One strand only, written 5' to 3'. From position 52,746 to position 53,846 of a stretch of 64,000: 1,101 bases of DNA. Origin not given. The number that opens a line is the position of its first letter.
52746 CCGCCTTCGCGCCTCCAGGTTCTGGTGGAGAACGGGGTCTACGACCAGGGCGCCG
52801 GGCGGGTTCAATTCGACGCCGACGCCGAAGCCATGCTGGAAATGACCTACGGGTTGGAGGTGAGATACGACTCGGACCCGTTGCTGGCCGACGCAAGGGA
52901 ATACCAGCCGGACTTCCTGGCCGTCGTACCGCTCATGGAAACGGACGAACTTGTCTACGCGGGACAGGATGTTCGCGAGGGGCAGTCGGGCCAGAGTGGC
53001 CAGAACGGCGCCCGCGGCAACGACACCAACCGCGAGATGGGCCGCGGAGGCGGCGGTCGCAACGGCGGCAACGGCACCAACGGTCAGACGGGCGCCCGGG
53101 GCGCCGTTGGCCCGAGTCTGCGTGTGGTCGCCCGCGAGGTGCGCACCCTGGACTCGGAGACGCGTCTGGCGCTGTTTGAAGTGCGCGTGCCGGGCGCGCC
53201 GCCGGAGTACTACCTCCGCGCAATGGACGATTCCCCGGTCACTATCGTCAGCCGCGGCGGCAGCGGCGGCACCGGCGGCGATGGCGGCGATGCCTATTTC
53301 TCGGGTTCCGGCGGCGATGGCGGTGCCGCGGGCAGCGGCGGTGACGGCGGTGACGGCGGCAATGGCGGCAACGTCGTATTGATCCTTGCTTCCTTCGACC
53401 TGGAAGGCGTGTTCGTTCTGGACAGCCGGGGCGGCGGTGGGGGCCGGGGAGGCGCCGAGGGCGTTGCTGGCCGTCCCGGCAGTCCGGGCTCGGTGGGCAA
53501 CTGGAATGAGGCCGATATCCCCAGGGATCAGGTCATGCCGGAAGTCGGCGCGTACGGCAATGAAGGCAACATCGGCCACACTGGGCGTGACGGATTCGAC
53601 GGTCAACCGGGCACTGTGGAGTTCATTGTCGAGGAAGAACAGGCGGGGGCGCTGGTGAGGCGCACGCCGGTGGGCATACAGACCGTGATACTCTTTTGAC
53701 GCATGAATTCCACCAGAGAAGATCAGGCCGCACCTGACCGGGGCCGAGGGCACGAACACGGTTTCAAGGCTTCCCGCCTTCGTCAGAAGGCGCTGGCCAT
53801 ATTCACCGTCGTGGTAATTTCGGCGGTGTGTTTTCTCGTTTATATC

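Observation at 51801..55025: Translationally coupled pair: lipoprotein with collagen-like/poly-Gly tail and a membrane-anchored helical-repeat protein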

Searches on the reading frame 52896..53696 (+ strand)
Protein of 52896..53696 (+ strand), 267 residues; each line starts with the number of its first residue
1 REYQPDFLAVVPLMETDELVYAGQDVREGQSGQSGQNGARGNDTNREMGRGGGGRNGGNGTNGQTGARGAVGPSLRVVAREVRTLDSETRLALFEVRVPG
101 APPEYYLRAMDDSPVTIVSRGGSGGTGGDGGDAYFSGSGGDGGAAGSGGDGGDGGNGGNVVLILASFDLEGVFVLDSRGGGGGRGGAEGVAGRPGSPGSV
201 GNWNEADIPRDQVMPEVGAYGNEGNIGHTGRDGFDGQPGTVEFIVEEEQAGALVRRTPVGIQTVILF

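Call 43: predict_structure(alignment_id=A3)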
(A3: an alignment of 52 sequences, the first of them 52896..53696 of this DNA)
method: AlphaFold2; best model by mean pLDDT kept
length: 267 residues; sequences in the alignment: 52
mean_pLDDT: 85.5   pTM: 0.74
mean pLDDT of the five models: 85.5, 85.3, 84.1, 82.8, 81.7
residues with pLDDT >= 90: 156; 70-90: 59; 50-70: 41; < 50: 11
segments of 3 or more residues with pLDDT < 50: 42-51
pLDDT, mean of each block of 10 residues (from residue 1): 66 91 93 76 46 68 97 97 91 95 94 95 98 75 92 98 92 96 96 73 63 63 89 98 91 89 88
secondary structure, 60 per line:
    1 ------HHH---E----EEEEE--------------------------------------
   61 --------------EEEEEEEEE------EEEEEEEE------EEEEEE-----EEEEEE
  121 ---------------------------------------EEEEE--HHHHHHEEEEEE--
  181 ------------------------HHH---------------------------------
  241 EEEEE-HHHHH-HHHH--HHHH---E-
elements in order: E18-22 E75-83 E90-97 E104-109 E115-120 E160-164 H167-172 E173-178 E241-245 H247-251 H253-256 H259-262

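Call 45: fold_search(model_id=the predicted structure, library=pdb)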
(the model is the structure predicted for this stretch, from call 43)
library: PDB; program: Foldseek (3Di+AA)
matches with E <= 10: 524; with E <= 0.001: 0
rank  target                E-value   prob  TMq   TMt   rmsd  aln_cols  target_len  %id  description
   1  3bog_A                8.0e-02  0.44  0.15  0.40  15.5       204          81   18  Snow Flea Antifreeze Protein Quasi-racemate (released 2008-09-23)
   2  3tte_A                5.2e-01  0.16  0.10  0.08   7.3        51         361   16  Crystal structure of enolase brado_4202 (target EFI-501651) from Bradyrhizobium complexed with magnesium and mandelic  (released 2011-09-28)
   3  3kjv_A                5.8e-01  0.25  0.12  0.06   6.7        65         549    9  HIV-1 reverse transcriptase in complex with DNA (released 2010-03-23)
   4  1hni_A                7.2e-01  0.20  0.11  0.06   8.3        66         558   11  STRUCTURE OF HIV-1 REVERSE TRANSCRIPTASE IN A COMPLEX WITH THE NONNUCLEOSIDE INHIBITOR ALPHA-APA R 95845 AT 2.8 ANGSTR (released 1995-06-03)
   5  4xpu_B                7.2e-01  0.14  0.12  0.14  10.1        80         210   10  The crystal structure of EndoV from E.coli (released 2015-08-19)
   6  6bsi_A                8.0e-01  0.20  0.11  0.06   7.8        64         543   12  Structure of HIV-1 RT complexed with an RNA/DNA hybrid containing the polypurine-tract sequence (released 2018-01-03)
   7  3dgb                  8.5e-01  0.18  0.13  0.10   4.2        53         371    9  Crystal structure of muconate lactonizing enzyme from Pseudomonas Fluorescens complexed with muconolactone (released 2009-03-03)
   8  2ykm_A                8.9e-01  0.16  0.11  0.06   8.0        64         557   12  Crystal structure of HIV-1 Reverse Transcriptase (RT) in complex with a Difluoromethylbenzoxazole (DFMB) Pyrimidine Th (released 2011-08-17)
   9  4rw8_A                8.9e-01  0.09  0.10  0.06   8.0        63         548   10  Crystal Structure of HIV-1 Reverse Transcriptase in complex with (E)-3-(3-chloro-5-(2-(2-(2,4-dioxo-3,4-dihydropyrimid (released 2015-04-29)
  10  5uv5_C                9.4e-01  0.18  0.11  0.06   7.9        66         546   12  Crystal Structure of a 2-Hydroxyisoquinoline-1,3-dione RNase H Active Site Inhibitor with Multiple Binding Modes to HI (released 2017-08-16)
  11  3toy_A                1.0e+00  0.13  0.11  0.08   7.1        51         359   14  CRYSTAL STRUCTURE OF ENOLASE BRADO_4202 (TARGET EFI-501651) FROM Bradyrhizobium sp. ORS278 WITH CALCIUM AND ACETATE BO (released 2011-09-21)
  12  6otz_A                1.1e+00  0.16  0.11  0.06   7.6        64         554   14  Structure of HIV-1 Reverse Transcriptase (RT) in complex with dsDNA and (+)FTC-TP (released 2019-07-24)
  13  3kk1_A                1.1e+00  0.14  0.11  0.06   8.6        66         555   12  HIV-1 reverse transcriptase-DNA complex with nuceotide inhibitor GS-9148-diphosphate bound in nucleotide site (released 2010-03-23)
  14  6or7_A                1.1e+00  0.15  0.11  0.06   8.5        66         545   12  Structure of HIV-1 Reverse Transcriptase (RT) in complex with DNA AND (-)FTC-TP (released 2019-07-24)
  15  3ct2_A                1.1e+00  0.14  0.12  0.09   4.5        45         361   11  Crystal structure of muconate cycloisomerase from Pseudomonas fluorescens (released 2008-04-29)
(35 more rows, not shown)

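Call 47: fold_search(model_id=the predicted structure, library=viral)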
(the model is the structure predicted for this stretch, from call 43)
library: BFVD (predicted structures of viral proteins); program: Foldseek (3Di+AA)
matches with E <= 10: 540; with E <= 0.001: 3
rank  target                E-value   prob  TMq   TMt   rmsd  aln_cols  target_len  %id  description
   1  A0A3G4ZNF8            6.4e-11  1.00  0.29  0.09  17.8       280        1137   22  DUF7932 domain-containing protein [Terrestrivirus sp.]
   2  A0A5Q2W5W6            2.1e-06  1.00  0.22  0.22  16.9       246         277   20  (no name in the UniProt tables at hand)
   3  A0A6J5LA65            9.1e-04  0.14  0.13  0.08  68.0       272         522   22  Collagen triple helix repeat [uncultured Caudovirales phage]
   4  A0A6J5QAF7            2.2e-02  0.20  0.21  0.19  19.8       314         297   14  Uncharacterized protein [uncultured Caudovirales phage]
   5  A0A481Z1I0            4.8e-02  0.25  0.23  0.08  16.6       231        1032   16  Uncharacterized protein [Mimivirus LCMiAC02]
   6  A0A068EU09            3.8e-01  0.89  0.13  0.76   2.0        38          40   24  Uncharacterized protein [Bacillus phage CP-51]
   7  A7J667                4.8e-01  0.69  0.13  0.27   2.3        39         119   10  Uncharacterized protein n013L [Paramecium bursaria Chlorella virus FR483]
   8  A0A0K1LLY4            6.3e-01  0.47  0.14  0.14   6.0        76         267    4  RNaseH [Caulobacter phage Sansa]
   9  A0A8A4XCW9            6.6e-01  0.11  0.10  0.03   6.6        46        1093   11  DNA-directed DNA polymerase [Cecropis daurica densovirus]
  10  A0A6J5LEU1            7.0e-01  0.13  0.14  0.04  13.9       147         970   15  Uncharacterized protein [uncultured Caudovirales phage]
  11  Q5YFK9                7.0e-01  0.04  0.15  0.16  41.2       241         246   14  Collagen-like protein [Singapore grouper iridovirus]
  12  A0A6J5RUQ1            7.8e-01  0.28  0.12  0.25   8.6        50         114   16  Carbon storage regulator [uncultured Caudovirales phage]
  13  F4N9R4                7.8e-01  0.20  0.11  0.24   3.4        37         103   19  Uncharacterized protein [Pantoea phage LIMEzero]
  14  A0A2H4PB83            7.8e-01  0.13  0.10  0.21   7.1        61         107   10  Uncharacterized protein [Lactobacillus phage Lenus]
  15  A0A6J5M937            8.3e-01  0.51  0.13  0.31   3.1        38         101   16  Uncharacterized protein [uncultured Caudovirales phage]
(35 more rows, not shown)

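Call 86: search_protein_representatives(alignment_id=A6)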
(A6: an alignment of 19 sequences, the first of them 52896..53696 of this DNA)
Query: 19 sequences, 276 profile positions. Proteins with E-value up to 0.001 (for the whole library): 1734; up to 1e-10: 375; up to 1e-30: 47. The best 150 are listed.
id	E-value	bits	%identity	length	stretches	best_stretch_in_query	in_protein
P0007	1.6e-115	401.5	-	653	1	1-276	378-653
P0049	1.1e-104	366.0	-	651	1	2-275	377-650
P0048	6.2e-104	363.5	-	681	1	1-276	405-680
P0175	1.7e-102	358.8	-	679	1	2-276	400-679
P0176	4.2e-92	324.7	-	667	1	1-275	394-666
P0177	1.0e-90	320.1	-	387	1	1-276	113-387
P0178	3.9e-90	318.2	-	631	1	1-275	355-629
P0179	7.9e-81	287.7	-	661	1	1-274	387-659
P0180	1.6e-80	286.7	-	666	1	1-276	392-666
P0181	1.6e-79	283.4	-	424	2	1-134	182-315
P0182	2.0e-67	243.8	-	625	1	2-276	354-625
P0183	3.9e-67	242.8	-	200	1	83-276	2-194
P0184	2.2e-66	240.3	-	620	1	1-275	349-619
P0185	7.5e-63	228.8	-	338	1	8-274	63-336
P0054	2.4e-62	227.1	-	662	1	2-276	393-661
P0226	8.5e-23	97.4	-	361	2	20-174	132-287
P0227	8.6e-23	97.4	-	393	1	21-245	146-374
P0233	1.5e-20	90.0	-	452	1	34-254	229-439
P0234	3.2e-20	88.9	-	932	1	28-265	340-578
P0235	4.8e-20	88.3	-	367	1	29-252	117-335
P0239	9.6e-20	87.4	-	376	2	21-174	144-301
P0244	4.3e-19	85.2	-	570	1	22-239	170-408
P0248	8.1e-19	84.3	-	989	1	22-255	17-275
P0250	1.0e-18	84.0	-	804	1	4-261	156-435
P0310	3.8e-15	72.3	-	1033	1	27-257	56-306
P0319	7.0e-15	71.4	-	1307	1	23-262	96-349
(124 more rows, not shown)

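Call 87: search_protein_families(library=pfam, proteins=[P0226, P0227, P0233, P0235, P0244, P0248, P0234, P0250, P0319, P0310], max_evalue=0.01)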
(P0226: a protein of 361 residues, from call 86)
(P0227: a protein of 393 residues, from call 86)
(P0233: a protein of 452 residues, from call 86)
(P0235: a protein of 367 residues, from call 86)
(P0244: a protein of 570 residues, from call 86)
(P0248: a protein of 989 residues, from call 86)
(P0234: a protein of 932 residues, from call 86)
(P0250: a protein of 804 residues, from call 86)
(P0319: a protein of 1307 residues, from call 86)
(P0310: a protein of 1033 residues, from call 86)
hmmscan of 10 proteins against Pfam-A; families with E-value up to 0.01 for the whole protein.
P0226 (361 aa): 0 families

P0227 (393 aa): 1 family
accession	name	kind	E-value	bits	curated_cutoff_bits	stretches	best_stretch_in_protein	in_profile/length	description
PF01391.23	Collagen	-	0.00092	19.4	27.2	1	148-198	4-53/60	Collagen triple helix repeat (20 copies)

P0233 (452 aa): 0 families

P0235 (367 aa): 0 families

P0244 (570 aa): 1 family
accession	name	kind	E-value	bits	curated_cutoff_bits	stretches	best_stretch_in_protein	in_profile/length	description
PF12895.13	ANAPC3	-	0.0021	18.7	27.2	1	33-87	23-75/82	Anaphase-promoting complex, cyclosome, subunit 3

P0248 (989 aa): 2 families
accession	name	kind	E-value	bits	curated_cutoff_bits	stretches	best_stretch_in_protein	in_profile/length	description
PF25560.1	DUF7932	-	1.8e-12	48.2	27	1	301-415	3-125/130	Domain of unknown function (DUF7932)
PF01391.23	Collagen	-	0.0066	16.6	27.2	1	12-64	4-58/60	Collagen triple helix repeat (20 copies)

P0234 (932 aa): 0 families

P0250 (804 aa): 2 families
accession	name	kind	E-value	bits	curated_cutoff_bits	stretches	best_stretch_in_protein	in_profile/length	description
PF03544.19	TonB_C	-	2.4e-15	57.2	24.6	2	714-783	10-79/79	Gram-negative bacterial TonB protein C-terminal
PF12895.13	ANAPC3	-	0.00061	20.5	27.2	1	41-100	24-81/82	Anaphase-promoting complex, cyclosome, subunit 3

P0319 (1307 aa): 1 family
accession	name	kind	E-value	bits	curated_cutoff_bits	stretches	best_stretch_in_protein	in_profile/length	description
PF25560.1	DUF7932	-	1.8e-09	38.5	27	1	359-455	2-93/130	Domain of unknown function (DUF7932)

P0310 (1033 aa): 1 family
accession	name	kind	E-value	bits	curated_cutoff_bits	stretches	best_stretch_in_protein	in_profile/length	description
PF25560.1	DUF7932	-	9.9e-19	68.5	27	1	319-440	2-130/130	Domain of unknown function (DUF7932)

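Call 89: find_encoding_contigs(protein=P0239, flank=6000, max_places=3)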
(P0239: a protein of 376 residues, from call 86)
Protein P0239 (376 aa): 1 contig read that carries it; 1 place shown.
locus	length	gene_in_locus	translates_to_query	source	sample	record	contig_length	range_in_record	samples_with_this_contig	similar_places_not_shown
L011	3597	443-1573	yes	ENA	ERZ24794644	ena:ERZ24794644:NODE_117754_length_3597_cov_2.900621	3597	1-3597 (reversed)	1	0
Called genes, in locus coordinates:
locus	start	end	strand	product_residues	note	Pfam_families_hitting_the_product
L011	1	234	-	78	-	?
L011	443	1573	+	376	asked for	-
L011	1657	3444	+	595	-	-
